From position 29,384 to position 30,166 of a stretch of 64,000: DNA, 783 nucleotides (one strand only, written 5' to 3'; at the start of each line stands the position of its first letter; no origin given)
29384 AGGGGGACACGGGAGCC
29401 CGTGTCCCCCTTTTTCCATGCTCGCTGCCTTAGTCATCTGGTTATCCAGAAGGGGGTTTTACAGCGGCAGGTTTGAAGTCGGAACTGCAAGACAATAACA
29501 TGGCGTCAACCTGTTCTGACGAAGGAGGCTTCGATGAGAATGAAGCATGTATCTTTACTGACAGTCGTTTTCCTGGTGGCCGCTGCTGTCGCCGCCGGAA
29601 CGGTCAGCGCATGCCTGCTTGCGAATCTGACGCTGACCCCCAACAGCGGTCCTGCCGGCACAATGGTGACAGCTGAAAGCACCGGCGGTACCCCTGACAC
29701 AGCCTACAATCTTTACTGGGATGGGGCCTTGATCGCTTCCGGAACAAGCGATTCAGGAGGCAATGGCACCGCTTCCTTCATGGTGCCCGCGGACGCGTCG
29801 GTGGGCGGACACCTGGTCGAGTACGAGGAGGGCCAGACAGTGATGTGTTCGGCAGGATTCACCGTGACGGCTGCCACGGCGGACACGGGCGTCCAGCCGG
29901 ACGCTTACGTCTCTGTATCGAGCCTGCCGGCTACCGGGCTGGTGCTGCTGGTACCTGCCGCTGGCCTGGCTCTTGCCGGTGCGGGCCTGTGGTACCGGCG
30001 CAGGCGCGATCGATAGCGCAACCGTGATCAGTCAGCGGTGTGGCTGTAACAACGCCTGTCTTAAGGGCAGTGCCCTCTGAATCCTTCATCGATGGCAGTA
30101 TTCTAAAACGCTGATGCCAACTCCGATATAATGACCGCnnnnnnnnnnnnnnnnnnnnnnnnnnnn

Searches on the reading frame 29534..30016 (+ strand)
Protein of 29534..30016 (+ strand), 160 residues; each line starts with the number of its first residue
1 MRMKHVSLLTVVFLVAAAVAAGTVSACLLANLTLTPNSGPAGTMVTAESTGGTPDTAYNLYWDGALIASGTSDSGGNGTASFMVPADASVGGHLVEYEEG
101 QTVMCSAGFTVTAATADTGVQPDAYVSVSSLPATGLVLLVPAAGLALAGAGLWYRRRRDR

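Call 73: search_protein_families(library=pfam, proteins=[window:29534-30016:+], max_evalue=1)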
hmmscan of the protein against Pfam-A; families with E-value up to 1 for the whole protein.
window:29534-30016:+ (160 aa): 2 families
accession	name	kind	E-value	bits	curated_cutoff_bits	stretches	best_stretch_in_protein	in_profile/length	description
PF23374.1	Fn3_arc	-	0.053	14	28.9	1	30-87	12-63/78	Archaeal fibronectin-III type-like domain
PF00746.26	Gram_pos_anchor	-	0.1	13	20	1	129-158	7-39/43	LPXTG cell wall anchor motif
